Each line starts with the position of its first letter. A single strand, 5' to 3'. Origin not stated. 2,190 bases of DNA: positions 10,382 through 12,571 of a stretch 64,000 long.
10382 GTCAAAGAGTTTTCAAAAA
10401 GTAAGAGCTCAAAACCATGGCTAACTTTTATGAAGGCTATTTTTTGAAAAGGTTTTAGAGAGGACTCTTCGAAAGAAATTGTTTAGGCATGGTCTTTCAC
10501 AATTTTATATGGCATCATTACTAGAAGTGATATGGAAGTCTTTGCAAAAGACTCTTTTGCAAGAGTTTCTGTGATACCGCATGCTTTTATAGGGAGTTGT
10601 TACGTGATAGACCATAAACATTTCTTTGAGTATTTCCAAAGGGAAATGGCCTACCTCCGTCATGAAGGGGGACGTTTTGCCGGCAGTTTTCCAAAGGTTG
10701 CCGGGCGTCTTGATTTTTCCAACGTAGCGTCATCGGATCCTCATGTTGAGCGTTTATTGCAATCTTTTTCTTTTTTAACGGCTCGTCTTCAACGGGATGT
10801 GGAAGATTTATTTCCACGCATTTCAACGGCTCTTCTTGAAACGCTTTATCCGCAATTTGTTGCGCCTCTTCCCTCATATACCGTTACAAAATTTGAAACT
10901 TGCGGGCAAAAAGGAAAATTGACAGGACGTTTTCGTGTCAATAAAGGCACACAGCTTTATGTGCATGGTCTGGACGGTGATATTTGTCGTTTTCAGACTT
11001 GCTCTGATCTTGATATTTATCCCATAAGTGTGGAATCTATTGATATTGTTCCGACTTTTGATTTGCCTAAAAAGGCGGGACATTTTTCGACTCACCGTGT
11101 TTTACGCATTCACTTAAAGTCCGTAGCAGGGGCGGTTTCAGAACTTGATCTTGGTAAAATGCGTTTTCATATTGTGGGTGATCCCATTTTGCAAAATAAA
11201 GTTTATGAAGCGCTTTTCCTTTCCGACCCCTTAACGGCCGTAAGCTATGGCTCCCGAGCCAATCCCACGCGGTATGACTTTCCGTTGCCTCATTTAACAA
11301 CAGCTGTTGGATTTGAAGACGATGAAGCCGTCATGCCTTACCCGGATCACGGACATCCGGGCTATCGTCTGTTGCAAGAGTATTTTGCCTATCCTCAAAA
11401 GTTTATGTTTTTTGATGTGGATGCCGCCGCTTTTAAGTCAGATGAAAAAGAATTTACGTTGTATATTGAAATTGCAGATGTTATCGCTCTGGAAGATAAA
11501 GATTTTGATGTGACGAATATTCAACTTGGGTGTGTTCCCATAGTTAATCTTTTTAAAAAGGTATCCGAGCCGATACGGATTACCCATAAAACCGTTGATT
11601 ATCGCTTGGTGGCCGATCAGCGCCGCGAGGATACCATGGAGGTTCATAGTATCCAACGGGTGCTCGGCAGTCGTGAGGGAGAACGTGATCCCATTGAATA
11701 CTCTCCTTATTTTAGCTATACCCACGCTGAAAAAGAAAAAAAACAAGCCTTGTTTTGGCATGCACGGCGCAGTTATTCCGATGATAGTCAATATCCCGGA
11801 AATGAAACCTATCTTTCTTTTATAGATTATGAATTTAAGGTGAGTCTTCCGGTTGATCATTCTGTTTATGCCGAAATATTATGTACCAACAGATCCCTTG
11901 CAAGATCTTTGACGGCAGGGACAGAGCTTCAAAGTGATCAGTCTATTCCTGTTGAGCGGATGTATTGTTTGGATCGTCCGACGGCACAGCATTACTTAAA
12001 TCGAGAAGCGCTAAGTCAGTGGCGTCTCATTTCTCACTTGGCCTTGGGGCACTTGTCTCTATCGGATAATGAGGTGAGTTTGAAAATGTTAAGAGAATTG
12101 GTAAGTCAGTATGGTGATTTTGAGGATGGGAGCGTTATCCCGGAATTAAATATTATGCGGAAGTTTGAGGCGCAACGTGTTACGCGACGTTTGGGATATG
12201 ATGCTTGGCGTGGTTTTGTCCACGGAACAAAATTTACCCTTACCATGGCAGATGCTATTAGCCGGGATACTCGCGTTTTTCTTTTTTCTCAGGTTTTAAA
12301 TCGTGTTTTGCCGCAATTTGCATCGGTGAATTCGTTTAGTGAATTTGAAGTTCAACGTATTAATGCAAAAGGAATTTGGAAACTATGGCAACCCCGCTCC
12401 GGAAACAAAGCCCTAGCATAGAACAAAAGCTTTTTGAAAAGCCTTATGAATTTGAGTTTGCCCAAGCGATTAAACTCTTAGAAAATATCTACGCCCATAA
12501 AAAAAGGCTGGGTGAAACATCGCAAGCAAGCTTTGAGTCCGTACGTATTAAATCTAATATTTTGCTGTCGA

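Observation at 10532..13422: Intact but orphan tssF-tssG (T6SS baseplate wedge) pair attached to the end of a late-flagellar gene string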

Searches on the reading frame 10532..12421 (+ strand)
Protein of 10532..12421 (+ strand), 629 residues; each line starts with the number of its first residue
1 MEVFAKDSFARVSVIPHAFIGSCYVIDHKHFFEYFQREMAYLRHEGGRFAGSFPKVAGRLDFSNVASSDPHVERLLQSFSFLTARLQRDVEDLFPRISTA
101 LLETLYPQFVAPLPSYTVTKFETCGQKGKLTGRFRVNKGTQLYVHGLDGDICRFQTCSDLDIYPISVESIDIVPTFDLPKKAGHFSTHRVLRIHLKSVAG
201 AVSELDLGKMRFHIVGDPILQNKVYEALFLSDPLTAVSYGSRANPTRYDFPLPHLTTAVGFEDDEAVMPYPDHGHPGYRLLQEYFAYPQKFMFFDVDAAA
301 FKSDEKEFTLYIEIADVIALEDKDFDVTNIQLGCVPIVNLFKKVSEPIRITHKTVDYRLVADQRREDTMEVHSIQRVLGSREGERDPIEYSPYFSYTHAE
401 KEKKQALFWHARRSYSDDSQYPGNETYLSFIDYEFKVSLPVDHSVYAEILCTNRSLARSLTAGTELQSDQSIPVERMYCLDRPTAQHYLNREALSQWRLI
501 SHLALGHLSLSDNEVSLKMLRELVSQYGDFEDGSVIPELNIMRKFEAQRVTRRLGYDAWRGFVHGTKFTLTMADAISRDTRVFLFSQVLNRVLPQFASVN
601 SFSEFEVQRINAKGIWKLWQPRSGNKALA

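Call 3: search_protein_families(library=pfam, proteins=[window:10532-12421:+], max_evalue=0.01)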
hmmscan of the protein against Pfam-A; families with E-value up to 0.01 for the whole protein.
window:10532-12421:+ (629 aa): 1 family
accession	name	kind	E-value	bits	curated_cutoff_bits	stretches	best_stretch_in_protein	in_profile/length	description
PF05947.17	T6SS_TssF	-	3.4e-161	538.3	25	1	30-625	4-607/608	Type VI secretion system, TssF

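Call 9: find_encoding_contigs(protein=window:10532-12421:+, flank=10000, max_places=6)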
Protein window:10532-12421:+ (629 aa): 22 contigs read that carry it; 6 places shown.
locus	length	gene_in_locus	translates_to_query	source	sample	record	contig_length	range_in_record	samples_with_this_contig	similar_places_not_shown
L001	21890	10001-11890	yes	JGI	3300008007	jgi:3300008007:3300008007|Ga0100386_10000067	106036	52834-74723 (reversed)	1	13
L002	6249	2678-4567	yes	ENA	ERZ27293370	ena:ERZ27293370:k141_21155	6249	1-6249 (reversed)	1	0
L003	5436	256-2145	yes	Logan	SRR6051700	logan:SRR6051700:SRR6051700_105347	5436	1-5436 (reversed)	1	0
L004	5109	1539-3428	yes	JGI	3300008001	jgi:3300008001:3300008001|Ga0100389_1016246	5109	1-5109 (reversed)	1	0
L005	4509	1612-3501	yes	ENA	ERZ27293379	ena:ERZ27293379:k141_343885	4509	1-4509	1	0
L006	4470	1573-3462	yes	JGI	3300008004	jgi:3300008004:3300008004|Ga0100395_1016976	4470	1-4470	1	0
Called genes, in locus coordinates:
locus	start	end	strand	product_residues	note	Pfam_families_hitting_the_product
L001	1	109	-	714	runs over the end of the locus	PF01182:Glucosamine_iso (weak), PF02585:PIG-L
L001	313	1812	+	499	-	PF03023:MurJ, PF01554:MatE (weak)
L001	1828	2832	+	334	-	PF00579:tRNA-synt_1b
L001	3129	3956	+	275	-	-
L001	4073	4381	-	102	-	-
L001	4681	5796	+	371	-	PF02119:FlgI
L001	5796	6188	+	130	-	-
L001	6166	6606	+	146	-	-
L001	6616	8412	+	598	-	PF22638:FlgK_D1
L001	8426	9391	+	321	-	-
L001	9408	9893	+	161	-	PF02623:FliW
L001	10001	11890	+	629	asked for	PF05947:T6SS_TssF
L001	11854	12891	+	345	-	PF06996:T6SS_TssG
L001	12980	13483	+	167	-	-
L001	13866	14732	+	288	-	PF00126:HTH_1, PF03466:LysR_substrate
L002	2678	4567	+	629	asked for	PF05947:T6SS_TssF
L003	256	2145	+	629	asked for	PF05947:T6SS_TssF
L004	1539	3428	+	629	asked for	PF05947:T6SS_TssF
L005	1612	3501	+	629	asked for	PF05947:T6SS_TssF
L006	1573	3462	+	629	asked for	PF05947:T6SS_TssF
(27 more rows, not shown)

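Call 15: find_homologous_proteins(query=window:10604-12421:+, max_evalue=1e-20)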
Query window:10604-12421:+ (605 aa): 2881 proteins with E <= 1e-20 among 8000 candidates; the best 120 are listed.
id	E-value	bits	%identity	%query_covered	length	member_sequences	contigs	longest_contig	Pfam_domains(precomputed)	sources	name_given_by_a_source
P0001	0.0e+0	1308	92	100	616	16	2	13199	PF05947.18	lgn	-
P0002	0.0e+0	1250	86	100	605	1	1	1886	PF05947.18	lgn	-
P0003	0.0e+0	1062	74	100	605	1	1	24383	PF05947.18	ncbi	-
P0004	2.4e-286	969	67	100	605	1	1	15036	PF05947.18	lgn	-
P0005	4.0e-266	902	62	100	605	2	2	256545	PF05947.18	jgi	jgi:type VI secretion system protein ImpG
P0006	2.3e-265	900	62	100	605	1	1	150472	PF05947.18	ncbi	-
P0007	1.2e-261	888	62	100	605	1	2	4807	PF05947.18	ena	-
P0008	1.2e-252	858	59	100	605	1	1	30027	PF05947.18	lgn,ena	-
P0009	5.7e-238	809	57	100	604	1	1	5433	PF05947.18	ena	-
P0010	4.6e-234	796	57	99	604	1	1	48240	PF05947.18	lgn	-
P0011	1.3e-211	722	53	100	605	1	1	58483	PF05947.18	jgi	jgi:type VI secretion system protein ImpG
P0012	7.0e-211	720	52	100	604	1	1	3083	PF05947.18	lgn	-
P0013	6.1e-210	717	53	100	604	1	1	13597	PF05947.18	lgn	-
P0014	8.8e-190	650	48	99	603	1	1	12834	PF05947.18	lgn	-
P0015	1.0e-188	647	47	99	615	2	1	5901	PF05947.18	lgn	-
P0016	1.3e-177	610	46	99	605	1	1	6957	PF05947.18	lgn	-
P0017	2.6e-173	596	45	99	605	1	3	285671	PF05947.18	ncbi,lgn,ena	-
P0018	9.1e-173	594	44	99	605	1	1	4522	PF05947.18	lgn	-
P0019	1.6e-171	590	44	99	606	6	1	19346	PF05947.18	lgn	-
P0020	9.8e-171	587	43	99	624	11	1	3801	PF05947.18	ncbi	-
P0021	1.7e-170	587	45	99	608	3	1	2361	PF05947.18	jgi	jgi:type VI secretion system protein ImpG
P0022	6.3e-170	585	44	99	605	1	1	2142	PF05947.18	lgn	-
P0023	1.2e-167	577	44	99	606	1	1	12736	PF05947.18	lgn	-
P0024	7.0e-167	575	44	99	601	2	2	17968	PF05947.18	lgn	-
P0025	8.1e-166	571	43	100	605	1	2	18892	PF05947.18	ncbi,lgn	-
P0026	1.4e-165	570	44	99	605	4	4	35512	PF05947.18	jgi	-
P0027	1.4e-162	560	43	100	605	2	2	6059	PF05947.18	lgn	-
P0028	1.7e-162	560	43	100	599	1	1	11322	PF05947.18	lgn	-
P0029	9.4e-162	558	42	100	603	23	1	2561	PF05947.18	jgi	-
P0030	6.1e-160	552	43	100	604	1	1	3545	PF05947.18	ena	-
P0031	7.2e-160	551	43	99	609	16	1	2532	PF05947.18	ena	-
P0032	1.3e-159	551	42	99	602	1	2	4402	PF05947.18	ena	-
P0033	2.1e-158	547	41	99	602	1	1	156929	PF05947.18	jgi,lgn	jgi:type VI secretion system protein ImpG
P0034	8.8e-158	545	41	99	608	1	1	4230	PF05947.18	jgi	jgi:type VI secretion system protein ImpG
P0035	9.1e-158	545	40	100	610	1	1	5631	PF05947.18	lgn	-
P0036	8.7e-157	541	44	99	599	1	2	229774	PF05947.18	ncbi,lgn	ncbi:MAG: type VI secretion system baseplate subunit TssF [Holosporales bacterium]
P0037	1.7e-156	540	41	100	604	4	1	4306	PF05947.18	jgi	jgi:type VI secretion system protein ImpG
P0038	2.1e-155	537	42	99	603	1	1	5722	PF05947.18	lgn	-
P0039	3.0e-155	536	42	99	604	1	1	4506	PF05947.18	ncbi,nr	ncbi:MAG: type VI secretion system baseplate subunit TssF [bacterium]|nr:type VI secretion system ba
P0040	8.3e-155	535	40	99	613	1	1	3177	PF05947.18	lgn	-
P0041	3.4e-153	529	43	99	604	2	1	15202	PF05947.18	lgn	-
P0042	9.4e-153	528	42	99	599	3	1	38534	PF05947.18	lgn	-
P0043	5.1e-151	522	42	99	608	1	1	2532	PF05947.18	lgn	-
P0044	6.2e-150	519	42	99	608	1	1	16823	PF05947.18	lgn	-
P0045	7.5e-148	512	41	99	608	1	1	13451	PF05947.18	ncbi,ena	-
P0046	1.0e-147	511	39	99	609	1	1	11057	PF05947.18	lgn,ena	-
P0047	2.6e-147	510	42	99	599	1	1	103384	PF05947.18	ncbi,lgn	-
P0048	3.7e-147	510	41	99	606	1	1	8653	PF05947.18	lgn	-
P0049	1.4e-145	504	41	99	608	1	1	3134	PF05947.18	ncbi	ncbi:MAG: type VI secretion system baseplate subunit TssF [Nitrososphaerales archaeon]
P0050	1.8e-145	504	41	99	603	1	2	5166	PF05947.18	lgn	-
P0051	1.9e-145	504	40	99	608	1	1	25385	PF05947.18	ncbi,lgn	ncbi:MAG: type VI secretion system baseplate subunit TssF [Pseudomonadota bacterium]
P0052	2.1e-145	504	42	100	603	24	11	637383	PF05947.18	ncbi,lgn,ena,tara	tara:strand:- start:41235 stop:43046 length:1812 start_codon:yes stop_codon:yes gene_type:complete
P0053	2.5e-145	503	42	99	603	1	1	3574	PF05947.18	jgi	jgi:type VI secretion system protein ImpG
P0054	6.3e-145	502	40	99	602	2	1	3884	PF05947.18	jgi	-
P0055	7.2e-145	502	40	99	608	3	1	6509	PF05947.18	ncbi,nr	ncbi:MAG: type VI secretion system baseplate subunit TssF [Alphaproteobacteria bacterium]|nr:type VI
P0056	8.8e-145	502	42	99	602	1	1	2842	PF05947.18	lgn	-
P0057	1.5e-144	501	42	99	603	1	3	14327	PF05947.18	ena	-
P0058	5.2e-144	499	41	99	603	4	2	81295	PF05947.18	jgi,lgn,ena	-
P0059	8.0e-144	499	40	99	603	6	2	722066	PF05947.18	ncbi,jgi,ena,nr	ncbi:MAG TPA: type VI secretion system baseplate subunit TssF [Pyrinomonadaceae bacterium]|nr:type V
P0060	9.8e-144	498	40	100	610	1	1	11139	PF05947.18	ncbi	-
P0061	6.4e-143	496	41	100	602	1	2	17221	PF05947.18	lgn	-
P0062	6.5e-143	495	41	99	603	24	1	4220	PF05947.18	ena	-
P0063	1.5e-142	494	39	99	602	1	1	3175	PF05947.18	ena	-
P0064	1.7e-142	494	40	100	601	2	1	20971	PF05947.18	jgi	jgi:type VI secretion system protein ImpG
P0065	3.0e-142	493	39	100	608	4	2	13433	PF05947.18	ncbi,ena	-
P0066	3.3e-142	493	41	98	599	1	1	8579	PF05947.18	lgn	-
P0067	3.8e-142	493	41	99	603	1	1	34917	PF05947.18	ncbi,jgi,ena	ncbi:MAG TPA: type VI secretion system baseplate subunit TssF [Pyrinomonadaceae bacterium]|jgi:type 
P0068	5.2e-142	493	40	99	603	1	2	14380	PF05947.18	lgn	-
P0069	5.8e-142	492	40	99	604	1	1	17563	PF05947.18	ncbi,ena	-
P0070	9.0e-142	492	41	99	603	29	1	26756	PF05947.18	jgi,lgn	jgi:type VI secretion system protein ImpG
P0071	9.6e-142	492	40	100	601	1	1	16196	PF05947.18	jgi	jgi:type VI secretion system protein ImpG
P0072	2.5e-141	490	40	98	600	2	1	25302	PF05947.18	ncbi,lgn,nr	ncbi:MAG TPA: type VI secretion system baseplate subunit TssF [Thermoanaerobaculia bacterium]|nr:typ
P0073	2.6e-141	490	40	99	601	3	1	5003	PF05947.18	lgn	-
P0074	4.9e-141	489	41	99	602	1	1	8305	PF05947.18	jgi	jgi:type VI secretion system protein ImpG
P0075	6.0e-141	489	40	98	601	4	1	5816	PF05947.18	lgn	-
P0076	7.0e-141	489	39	100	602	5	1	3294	PF05947.18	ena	-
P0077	7.2e-141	489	39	99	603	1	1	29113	PF05947.18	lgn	-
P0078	7.5e-141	489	40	100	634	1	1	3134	PF05947.18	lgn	-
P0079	1.2e-140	488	41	100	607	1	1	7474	PF05947.18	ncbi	-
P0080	1.3e-140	488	39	98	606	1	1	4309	PF05947.18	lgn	-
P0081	1.5e-140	488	39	100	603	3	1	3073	PF05947.18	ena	-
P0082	1.7e-140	487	40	98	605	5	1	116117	PF05947.18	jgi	jgi:type VI secretion system protein ImpG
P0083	3.2e-140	487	40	98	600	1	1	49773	PF05947.18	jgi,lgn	jgi:type VI secretion system protein ImpG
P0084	3.8e-140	486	40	99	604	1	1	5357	PF05947.18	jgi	jgi:type VI secretion system protein ImpG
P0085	4.9e-140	486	41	99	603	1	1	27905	PF05947.18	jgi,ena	-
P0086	5.1e-140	486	39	100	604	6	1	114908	PF05947.18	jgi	jgi:type VI secretion system protein ImpG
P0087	8.2e-140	485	40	98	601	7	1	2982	PF05947.18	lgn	-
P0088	8.3e-140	485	40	98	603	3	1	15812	PF05947.18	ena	-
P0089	9.4e-140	485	41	99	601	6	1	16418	PF05947.18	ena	-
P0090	9.8e-140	485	38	99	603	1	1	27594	PF05947.18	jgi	jgi:type VI secretion system protein ImpG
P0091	1.0e-139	485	40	98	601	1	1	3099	PF05947.18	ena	-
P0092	1.4e-139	484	40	99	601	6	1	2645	PF05947.18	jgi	jgi:type VI secretion system protein ImpG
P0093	2.4e-139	484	40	99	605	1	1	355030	PF05947.18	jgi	jgi:type VI secretion system protein ImpG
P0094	2.8e-139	484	40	98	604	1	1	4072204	PF05947.18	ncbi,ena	-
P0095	3.7e-139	483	40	99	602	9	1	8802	PF05947.18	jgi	jgi:type VI secretion system protein ImpG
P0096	4.7e-139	483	40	99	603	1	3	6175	PF05947.18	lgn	-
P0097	6.0e-139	482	38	98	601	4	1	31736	PF05947.18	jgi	jgi:type VI secretion system protein ImpG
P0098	6.3e-139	482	40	100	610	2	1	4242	PF05947.18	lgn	-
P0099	6.6e-139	482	40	100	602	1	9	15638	PF05947.18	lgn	-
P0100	7.0e-139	482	39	100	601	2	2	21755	PF05947.18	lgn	-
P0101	8.0e-139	482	41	99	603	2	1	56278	PF05947.18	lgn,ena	-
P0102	8.6e-139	482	40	99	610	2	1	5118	PF05947.18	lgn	-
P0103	9.9e-139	482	38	100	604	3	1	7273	PF05947.18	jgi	-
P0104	1.4e-138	481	41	100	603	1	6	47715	PF05947.18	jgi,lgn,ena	-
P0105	1.6e-138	481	40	99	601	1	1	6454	PF05947.18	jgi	jgi:type VI secretion system protein ImpG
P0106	1.7e-138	481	40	99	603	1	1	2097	PF05947.18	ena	-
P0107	2.0e-138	481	40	100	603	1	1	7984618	PF05947.18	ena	-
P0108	2.2e-138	481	39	100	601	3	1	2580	PF05947.18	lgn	-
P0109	2.2e-138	481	39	99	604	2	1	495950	PF05947.18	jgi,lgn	jgi:type VI secretion system protein ImpG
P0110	2.2e-138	481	40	98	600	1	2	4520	PF05947.18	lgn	-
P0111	2.4e-138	480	39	98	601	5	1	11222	PF05947.18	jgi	-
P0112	2.4e-138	480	40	99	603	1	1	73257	PF05947.18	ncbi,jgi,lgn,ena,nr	ncbi:MAG TPA: type VI secretion system baseplate subunit TssF [Thermoanaerobaculia bacterium]|nr:typ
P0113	3.1e-138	480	40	99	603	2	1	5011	PF05947.18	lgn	-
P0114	3.2e-138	480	40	99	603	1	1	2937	PF05947.18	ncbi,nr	ncbi:MAG: type VI secretion system baseplate subunit TssF [Nitrospinae bacterium]|nr:type VI secreti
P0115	3.5e-138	480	40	99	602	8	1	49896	PF05947.18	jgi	jgi:type VI secretion system protein ImpG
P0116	3.8e-138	480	39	98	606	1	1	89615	PF05947.18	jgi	jgi:type VI secretion system protein ImpG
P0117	3.9e-138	480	39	100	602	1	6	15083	PF05947.18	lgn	-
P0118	3.9e-138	480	39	99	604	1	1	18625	PF05947.18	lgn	-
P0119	4.2e-138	480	39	100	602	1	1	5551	PF05947.18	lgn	-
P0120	4.6e-138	479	40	100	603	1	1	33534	PF05947.18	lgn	-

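Call 17: find_encoding_contigs(protein=P0005, flank=10000, max_places=2)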
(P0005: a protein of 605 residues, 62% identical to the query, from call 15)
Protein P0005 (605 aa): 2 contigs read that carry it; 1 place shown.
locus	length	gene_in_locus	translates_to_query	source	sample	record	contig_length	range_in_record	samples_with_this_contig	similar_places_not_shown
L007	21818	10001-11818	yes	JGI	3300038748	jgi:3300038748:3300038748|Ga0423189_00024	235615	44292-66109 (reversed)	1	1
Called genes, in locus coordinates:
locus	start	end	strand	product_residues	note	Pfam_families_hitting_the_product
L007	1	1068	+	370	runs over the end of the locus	PF01926:MMR_HSR1, PF02421:FeoB_N (weak), PF06071:YchF-GTPase_C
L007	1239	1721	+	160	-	-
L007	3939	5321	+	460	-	PF03553:Na_H_antiporter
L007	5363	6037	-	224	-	PF10090:HPTransfase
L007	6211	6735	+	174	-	PF00719:Pyrophosphatase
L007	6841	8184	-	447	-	PF19425:Csd3_N2 (faint), PF01551:Peptidase_M23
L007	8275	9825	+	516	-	-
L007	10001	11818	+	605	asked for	PF05947:T6SS_TssF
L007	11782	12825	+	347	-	PF06996:T6SS_TssG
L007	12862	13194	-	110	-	-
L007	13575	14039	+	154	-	PF00072:Response_reg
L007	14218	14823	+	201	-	PF01810:LysE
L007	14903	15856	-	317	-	PF03255:ACCA, PF01039:Carboxyl_trans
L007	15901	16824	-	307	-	PF02899:Phage_int_SAM_1, PF13495:Phage_int_SAM_4, PF00589:Phage_integrase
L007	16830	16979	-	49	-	-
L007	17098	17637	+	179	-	PF13189:Cytidylate_kin2 (faint), PF13238:AAA_18, PF01202:SKI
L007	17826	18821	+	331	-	PF03167:UDG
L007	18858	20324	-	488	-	PF00939:Na_sulph_symp, PF03600:CitMHS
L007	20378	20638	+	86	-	-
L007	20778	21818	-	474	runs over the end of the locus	PF13365:Trypsin_2, PF13180:PDZ_2 (faint)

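Call 18: find_encoding_contigs(protein=P0006, flank=10000, max_places=2)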
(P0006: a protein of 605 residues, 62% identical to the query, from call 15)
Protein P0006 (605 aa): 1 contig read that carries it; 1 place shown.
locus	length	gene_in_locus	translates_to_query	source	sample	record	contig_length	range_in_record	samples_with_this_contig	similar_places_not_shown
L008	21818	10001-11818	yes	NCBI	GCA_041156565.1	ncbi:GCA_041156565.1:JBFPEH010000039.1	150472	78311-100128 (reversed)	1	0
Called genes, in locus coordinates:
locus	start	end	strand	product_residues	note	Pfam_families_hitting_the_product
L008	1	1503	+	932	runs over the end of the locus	PF05170:AsmA, PF05359:DUF748, PF13116:YhdP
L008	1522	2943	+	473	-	PF16980:CitMHS_2, PF03600:CitMHS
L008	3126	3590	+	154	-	PF00692:dUTPase, PF22769:DCD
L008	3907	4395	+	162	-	PF04352:ProQ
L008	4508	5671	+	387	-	PF02119:FlgI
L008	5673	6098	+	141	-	-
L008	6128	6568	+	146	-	-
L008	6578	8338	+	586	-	PF22638:FlgK_D1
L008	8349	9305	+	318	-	-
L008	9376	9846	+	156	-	PF02623:FliW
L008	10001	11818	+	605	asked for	PF05947:T6SS_TssF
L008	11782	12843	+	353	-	PF06996:T6SS_TssG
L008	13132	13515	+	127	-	-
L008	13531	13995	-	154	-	PF03734:YkuD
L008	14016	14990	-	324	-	PF01832:Glucosaminidase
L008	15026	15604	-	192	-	PF08712:Nfu_N, PF01106:NifU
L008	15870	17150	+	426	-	PF06101:Vps62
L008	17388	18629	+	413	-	PF00083:Sugar_tr (weak), PF07690:MFS_1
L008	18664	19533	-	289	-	PF03705:CheR_N, PF08241:Methyltransf_11 (faint), PF13649:Methyltransf_25 (faint), PF08242:Methyltransf_12 (faint), PF01739:CheR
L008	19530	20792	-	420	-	PF00072:Response_reg, PF01339:CheB_methylest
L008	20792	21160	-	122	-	PF00072:Response_reg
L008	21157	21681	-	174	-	PF01584:CheW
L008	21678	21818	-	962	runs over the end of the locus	PF01627:Hpt, PF02895:H-kinase_dim, PF02518:HATPase_c, PF01584:CheW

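Call 20: find_encoding_contigs(protein=P0036, flank=10000, max_places=2)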
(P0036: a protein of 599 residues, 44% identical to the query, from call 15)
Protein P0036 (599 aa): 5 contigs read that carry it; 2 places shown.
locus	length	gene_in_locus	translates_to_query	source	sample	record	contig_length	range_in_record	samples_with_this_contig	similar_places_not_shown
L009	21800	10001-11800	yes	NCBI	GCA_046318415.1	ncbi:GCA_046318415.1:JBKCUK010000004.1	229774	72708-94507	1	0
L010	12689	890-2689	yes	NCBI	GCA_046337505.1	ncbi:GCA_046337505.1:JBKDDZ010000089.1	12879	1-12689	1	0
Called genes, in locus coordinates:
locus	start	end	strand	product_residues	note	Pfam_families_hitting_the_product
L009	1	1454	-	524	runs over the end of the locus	PF07549:Sec_GG (faint), PF21760:SecD_1st, PF22599:SecDF_P1_head, PF02355:SecD_SecF_C, PF03176:MMPL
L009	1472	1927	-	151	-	PF02699:YajC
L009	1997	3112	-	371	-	PF01551:Peptidase_M23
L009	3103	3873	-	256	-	PF01975:SurE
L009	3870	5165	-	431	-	PF02403:Seryl_tRNA_N, PF00587:tRNA-synt_2b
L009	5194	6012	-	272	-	PF00902:TatC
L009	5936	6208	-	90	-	PF02416:TatA_B_E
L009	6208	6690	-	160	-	-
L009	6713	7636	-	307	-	PF05036:SPOR (weak)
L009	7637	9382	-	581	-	PF03485:Arg_tRNA_synt_N, PF00750:tRNA-synt_1d, PF01406:tRNA-synt_1e (faint), PF01921:tRNA-synt_1f (faint), PF09334:tRNA-synt_1g (faint), PF05746:DALR_1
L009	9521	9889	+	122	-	PF01521:Fe-S_biosyn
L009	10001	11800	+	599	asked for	PF05947:T6SS_TssF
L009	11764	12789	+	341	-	PF06996:T6SS_TssG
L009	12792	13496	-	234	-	PF02674:Colicin_V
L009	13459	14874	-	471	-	PF18073:Zn_ribbon_LapB, PF07088:GvpD_P-loop (faint), PF06745:ATPase, PF13481:AAA_25, PF13191:AAA_16 (weak), PF13401:AAA_22 (weak), PF13541:ChlI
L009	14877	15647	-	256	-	PF00005:ABC_tran, PF13304:AAA_21 (faint)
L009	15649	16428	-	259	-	PF02405:MlaE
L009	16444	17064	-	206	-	PF01467:CTP_transf_like (weak)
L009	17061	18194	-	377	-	PF01168:Ala_racemase_N, PF00842:Ala_racemase_C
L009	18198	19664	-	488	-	PF00772:DnaB, PF03796:DnaB_C, PF13481:AAA_25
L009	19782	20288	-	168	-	PF01281:Ribosomal_L9_N, PF03948:Ribosomal_L9_C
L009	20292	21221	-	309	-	PF09991:DUF2232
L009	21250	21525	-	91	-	PF01084:Ribosomal_S18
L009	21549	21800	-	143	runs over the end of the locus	PF01250:Ribosomal_S6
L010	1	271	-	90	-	PF03485:Arg_tRNA_synt_N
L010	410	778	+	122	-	PF01521:Fe-S_biosyn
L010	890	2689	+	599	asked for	PF05947:T6SS_TssF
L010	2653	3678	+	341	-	PF06996:T6SS_TssG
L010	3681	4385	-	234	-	PF02674:Colicin_V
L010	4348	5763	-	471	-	PF18073:Zn_ribbon_LapB, PF07088:GvpD_P-loop (faint), PF06745:ATPase, PF13481:AAA_25, PF13191:AAA_16 (weak), PF13401:AAA_22 (weak), PF13541:ChlI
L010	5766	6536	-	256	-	PF00005:ABC_tran, PF13304:AAA_21 (faint)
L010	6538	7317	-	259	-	PF02405:MlaE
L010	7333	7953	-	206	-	PF01467:CTP_transf_like (weak)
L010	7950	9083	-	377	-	PF01168:Ala_racemase_N, PF00842:Ala_racemase_C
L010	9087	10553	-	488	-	PF00772:DnaB, PF03796:DnaB_C, PF13481:AAA_25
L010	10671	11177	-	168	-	PF01281:Ribosomal_L9_N, PF03948:Ribosomal_L9_C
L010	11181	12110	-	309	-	PF09991:DUF2232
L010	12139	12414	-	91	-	PF01084:Ribosomal_S18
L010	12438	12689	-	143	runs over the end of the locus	PF01250:Ribosomal_S6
